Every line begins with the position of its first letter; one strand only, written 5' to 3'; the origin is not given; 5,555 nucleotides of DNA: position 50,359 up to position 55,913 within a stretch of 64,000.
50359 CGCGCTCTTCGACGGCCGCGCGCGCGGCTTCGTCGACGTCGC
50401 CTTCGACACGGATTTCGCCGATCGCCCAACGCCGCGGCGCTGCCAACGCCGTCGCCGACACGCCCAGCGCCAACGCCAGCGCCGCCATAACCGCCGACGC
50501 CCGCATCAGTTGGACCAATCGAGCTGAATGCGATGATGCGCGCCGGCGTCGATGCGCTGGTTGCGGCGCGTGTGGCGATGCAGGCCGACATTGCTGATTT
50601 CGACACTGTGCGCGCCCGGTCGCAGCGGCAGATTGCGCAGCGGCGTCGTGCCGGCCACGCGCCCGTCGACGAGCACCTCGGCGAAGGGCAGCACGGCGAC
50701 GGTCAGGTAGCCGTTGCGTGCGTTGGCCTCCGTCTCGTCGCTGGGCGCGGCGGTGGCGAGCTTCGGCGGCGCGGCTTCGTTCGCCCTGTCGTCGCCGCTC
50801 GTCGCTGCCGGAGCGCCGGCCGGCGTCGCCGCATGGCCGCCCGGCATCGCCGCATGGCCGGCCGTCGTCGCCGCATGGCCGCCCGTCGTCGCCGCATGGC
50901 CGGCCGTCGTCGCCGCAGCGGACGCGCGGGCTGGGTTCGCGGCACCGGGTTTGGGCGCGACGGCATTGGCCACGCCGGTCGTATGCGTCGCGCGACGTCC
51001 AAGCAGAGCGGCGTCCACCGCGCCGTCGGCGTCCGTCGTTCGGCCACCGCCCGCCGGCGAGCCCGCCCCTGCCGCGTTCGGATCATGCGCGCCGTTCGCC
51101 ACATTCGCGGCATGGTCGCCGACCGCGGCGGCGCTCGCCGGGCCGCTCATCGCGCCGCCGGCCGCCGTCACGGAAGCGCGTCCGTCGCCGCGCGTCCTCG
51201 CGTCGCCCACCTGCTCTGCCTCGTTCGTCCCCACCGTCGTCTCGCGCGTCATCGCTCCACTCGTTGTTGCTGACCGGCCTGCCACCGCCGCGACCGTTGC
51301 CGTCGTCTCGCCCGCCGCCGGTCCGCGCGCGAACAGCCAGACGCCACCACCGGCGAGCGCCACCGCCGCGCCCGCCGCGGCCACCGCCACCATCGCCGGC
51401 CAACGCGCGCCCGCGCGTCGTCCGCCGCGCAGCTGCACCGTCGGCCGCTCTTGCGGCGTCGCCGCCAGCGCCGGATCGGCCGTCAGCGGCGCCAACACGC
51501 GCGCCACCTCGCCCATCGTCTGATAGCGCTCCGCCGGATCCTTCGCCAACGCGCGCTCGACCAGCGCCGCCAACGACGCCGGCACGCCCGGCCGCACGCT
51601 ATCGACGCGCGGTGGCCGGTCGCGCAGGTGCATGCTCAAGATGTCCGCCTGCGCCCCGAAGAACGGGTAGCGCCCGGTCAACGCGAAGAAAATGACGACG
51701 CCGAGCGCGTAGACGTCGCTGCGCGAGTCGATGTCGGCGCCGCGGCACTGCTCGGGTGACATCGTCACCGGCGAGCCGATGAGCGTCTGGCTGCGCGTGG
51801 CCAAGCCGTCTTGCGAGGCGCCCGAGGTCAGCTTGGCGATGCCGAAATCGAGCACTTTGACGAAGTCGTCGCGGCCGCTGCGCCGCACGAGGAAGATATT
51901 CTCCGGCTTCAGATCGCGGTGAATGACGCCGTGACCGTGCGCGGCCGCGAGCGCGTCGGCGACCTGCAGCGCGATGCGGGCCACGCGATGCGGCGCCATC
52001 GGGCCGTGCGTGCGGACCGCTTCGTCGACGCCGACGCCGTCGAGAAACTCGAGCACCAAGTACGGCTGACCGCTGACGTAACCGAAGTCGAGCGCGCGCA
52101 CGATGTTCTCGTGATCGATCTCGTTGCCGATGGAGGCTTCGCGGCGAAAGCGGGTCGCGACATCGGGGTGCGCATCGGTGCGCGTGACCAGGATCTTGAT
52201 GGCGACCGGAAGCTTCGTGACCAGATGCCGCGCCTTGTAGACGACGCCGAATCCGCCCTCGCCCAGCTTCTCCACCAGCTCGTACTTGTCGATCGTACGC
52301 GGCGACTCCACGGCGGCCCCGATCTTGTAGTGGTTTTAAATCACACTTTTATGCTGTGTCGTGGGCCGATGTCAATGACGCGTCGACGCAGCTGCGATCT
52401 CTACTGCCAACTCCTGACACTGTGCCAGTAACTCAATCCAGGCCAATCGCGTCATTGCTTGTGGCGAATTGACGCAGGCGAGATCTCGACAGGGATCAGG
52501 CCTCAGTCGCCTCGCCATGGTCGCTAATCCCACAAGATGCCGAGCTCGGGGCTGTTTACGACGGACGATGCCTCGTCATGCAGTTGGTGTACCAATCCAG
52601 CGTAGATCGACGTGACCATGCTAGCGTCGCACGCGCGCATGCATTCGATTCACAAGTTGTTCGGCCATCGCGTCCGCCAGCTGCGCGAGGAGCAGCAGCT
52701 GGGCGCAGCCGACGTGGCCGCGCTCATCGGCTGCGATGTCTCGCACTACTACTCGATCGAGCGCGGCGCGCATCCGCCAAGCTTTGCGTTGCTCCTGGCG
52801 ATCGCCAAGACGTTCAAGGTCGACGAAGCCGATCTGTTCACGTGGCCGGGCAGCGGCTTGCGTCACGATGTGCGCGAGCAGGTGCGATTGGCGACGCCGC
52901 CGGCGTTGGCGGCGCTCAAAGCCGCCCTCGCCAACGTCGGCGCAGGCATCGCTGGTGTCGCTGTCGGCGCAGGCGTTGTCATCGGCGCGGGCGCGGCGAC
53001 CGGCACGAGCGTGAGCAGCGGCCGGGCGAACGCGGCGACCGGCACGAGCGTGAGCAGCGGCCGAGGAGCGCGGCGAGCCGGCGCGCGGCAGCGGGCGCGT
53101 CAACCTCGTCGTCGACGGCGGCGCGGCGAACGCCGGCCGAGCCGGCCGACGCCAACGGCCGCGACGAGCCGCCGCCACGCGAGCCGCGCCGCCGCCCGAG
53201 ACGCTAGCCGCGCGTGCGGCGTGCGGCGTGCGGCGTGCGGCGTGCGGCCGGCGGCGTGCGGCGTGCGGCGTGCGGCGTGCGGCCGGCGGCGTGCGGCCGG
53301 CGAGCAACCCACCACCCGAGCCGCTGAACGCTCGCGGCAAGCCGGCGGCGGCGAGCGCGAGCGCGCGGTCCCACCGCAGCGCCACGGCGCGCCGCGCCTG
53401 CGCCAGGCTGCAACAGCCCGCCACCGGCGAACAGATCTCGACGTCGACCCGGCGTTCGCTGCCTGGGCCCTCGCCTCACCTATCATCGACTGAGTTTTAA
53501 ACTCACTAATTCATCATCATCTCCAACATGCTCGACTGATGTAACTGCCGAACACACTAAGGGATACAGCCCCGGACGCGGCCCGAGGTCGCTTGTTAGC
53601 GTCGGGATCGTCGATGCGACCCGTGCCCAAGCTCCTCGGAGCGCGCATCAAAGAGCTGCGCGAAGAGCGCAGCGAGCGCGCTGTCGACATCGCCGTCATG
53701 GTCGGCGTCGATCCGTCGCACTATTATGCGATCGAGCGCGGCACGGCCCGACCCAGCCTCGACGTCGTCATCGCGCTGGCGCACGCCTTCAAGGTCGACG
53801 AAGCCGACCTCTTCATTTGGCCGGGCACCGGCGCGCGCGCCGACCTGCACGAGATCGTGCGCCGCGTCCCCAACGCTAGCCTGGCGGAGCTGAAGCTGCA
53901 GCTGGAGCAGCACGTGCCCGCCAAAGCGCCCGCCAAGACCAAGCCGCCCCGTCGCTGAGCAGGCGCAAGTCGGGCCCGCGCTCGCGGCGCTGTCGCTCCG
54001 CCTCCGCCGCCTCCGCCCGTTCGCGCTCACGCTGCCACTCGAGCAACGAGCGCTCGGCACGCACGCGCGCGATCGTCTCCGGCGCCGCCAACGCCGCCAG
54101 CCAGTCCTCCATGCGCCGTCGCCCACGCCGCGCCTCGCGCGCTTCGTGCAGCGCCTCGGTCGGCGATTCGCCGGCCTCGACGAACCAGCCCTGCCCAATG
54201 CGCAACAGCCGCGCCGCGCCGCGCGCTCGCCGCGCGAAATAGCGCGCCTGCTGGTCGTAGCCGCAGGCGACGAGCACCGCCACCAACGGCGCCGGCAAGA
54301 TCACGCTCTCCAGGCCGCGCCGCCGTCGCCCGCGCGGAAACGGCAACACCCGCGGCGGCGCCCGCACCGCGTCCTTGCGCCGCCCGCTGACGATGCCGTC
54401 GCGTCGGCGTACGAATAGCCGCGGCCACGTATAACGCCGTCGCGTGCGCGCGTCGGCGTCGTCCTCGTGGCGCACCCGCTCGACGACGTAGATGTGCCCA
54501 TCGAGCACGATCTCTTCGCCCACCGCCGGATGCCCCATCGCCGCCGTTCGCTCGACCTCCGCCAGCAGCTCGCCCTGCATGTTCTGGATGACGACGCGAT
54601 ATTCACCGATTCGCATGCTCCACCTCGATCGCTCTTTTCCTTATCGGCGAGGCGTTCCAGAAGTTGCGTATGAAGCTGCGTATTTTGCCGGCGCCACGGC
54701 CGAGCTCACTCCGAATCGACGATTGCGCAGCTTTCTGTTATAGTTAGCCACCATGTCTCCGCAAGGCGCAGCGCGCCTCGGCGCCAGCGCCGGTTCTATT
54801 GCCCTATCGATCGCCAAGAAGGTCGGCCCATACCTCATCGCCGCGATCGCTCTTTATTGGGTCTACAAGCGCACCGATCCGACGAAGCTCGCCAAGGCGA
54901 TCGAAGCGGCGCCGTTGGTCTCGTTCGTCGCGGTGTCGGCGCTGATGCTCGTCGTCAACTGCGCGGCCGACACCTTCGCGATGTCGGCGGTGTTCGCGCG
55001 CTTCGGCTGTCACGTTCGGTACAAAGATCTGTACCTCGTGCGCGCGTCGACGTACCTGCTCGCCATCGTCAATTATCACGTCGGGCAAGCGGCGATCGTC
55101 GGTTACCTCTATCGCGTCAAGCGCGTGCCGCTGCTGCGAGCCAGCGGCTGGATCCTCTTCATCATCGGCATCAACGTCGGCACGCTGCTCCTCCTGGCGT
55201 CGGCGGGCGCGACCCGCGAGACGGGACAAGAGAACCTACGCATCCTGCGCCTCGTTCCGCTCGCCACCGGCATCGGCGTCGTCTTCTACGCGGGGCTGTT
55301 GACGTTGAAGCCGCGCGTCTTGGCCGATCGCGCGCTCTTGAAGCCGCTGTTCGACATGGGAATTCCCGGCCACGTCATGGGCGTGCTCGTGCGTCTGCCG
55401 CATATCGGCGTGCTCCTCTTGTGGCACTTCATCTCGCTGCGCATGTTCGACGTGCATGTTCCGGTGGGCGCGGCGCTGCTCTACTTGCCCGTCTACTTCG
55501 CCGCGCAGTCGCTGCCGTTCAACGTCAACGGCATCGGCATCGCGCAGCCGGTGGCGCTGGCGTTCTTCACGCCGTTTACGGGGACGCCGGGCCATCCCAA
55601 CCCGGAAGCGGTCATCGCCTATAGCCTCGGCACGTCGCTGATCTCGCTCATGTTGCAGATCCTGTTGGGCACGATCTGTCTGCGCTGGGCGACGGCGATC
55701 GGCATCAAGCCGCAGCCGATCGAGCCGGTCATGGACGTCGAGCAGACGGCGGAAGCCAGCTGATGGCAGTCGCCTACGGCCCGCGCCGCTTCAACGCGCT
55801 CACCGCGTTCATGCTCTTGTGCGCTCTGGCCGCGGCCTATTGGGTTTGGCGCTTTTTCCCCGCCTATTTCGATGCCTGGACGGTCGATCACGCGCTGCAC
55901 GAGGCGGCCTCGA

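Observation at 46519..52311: Four-gene translationally coupled envelope operon led by a PEGA-domain Ser/Thr kinase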

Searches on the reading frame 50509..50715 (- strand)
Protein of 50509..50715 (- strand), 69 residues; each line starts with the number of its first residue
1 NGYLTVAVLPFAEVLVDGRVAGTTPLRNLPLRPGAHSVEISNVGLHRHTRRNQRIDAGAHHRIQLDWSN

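Call 71: search_solved_structures(query=window:50509-50715:-, max_evalue=10, show_alignments=2)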
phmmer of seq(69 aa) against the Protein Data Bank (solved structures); distinct sequences matched with E-value up to 10: 1.
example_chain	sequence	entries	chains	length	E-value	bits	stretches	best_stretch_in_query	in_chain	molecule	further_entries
3pqh_A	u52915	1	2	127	1.2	13.1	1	21-59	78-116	gene product 138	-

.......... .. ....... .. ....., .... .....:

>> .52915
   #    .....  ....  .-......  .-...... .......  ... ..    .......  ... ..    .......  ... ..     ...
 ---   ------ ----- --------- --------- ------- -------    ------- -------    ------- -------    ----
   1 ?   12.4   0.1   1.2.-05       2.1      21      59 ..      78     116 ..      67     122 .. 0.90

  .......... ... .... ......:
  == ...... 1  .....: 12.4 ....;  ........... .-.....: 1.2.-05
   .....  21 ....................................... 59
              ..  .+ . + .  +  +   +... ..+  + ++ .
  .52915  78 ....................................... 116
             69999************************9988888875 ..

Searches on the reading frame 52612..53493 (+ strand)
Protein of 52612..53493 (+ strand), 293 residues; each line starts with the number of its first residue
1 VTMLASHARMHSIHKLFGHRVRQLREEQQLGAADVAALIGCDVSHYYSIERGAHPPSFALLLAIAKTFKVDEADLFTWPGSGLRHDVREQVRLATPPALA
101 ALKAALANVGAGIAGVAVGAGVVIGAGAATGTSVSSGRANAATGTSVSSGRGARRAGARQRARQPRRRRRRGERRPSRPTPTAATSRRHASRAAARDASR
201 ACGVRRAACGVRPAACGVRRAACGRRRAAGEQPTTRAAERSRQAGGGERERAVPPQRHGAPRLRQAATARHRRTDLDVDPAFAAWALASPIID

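Call 95: search_protein_families(library=pfam, proteins=[window:52612-53493:+], max_evalue=0.01)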
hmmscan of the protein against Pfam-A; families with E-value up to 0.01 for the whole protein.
window:52612-53493:+ (293 aa): 4 families
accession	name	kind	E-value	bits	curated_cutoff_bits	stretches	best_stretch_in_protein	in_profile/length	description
PF13560.12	HTH_31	-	3.6e-12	46.8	27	1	17-74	2-60/64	Helix-turn-helix domain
PF01381.28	HTH_3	-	9.4e-09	35.6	23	1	21-75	1-55/55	Helix-turn-helix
PF12844.13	HTH_19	-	1.1e-05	25.7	30.2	1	18-77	1-60/64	Helix-turn-helix domain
PF13443.12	HTH_26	-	0.0053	17.4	22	1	22-79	3-61/63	Cro/C1-type HTH DNA-binding domain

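Call 97: search_protein_families(library=padloc, proteins=[window:52612-53493:+], max_evalue=0.001)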
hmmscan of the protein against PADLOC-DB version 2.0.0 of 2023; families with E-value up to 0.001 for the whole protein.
window:52612-53493:+ (293 aa): 4 families
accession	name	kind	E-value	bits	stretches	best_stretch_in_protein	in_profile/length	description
PDLC03665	Control_protein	-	1e-06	26.9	1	10-75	2-68/77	control protein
PDLC04142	capH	-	1.7e-06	27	1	12-88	2-71/103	capH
PDLC02926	HTH_VI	-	1.8e-06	26.1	1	18-72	3-57/92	-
PDLC03664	Control_protein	-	8.7e-05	20.9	1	16-76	13-73/74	control protein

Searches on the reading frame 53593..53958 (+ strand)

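Call 95: search_protein_families(library=pfam, proteins=[window:53593-53958:+], max_evalue=0.01)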
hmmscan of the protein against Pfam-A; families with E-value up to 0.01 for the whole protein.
window:53593-53958:+ (121 aa): 4 families
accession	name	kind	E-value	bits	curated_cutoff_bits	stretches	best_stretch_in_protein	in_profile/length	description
PF13560.12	HTH_31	-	5e-12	46.4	27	1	15-72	2-60/64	Helix-turn-helix domain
PF01381.28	HTH_3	-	1e-10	41.9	23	1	19-73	1-55/55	Helix-turn-helix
PF12844.13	HTH_19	-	1.4e-08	34.9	30.2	1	16-74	1-59/64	Helix-turn-helix domain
PF13443.12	HTH_26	-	0.0018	18.9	22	1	18-76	1-60/63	Cro/C1-type HTH DNA-binding domain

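Call 97: search_protein_families(library=padloc, proteins=[window:53593-53958:+], max_evalue=0.001)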
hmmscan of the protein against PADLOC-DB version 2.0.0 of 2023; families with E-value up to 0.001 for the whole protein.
window:53593-53958:+ (121 aa): 5 families
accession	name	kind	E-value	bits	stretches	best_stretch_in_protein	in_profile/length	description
PDLC04142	capH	-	1.1e-09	37.3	1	13-71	5-62/103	capH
PDLC02926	HTH_VI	-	1e-06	26.9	1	15-74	2-61/92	-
PDLC03664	Control_protein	-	8e-05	21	1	15-74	14-73/74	control protein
PDLC03954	RmrA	-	0.00084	16.4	1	9-70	5-66/380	-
PDLC03956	RmrA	-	0.00096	16.3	0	11-98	5-90/399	-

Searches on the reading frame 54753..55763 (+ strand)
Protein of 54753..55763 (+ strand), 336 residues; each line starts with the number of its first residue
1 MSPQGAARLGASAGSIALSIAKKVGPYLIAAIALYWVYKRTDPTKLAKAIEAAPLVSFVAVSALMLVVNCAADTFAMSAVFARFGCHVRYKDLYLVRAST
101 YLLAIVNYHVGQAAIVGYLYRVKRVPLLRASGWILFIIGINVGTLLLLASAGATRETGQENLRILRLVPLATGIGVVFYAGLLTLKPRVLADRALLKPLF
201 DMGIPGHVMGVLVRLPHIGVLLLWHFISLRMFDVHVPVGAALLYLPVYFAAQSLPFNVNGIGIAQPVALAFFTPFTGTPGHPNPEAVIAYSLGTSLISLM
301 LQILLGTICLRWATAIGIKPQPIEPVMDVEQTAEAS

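Call 95: search_protein_families(library=pfam, proteins=[window:54753-55763:+], max_evalue=0.01)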
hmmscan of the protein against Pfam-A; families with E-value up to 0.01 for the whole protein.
window:54753-55763:+ (336 aa): 1 family
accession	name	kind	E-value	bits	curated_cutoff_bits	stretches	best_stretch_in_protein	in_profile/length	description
PF03706.18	LPG_synthase_TM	-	7.2e-10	39.2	33.4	1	27-306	5-302/302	Lysylphosphatidylglycerol synthase TM region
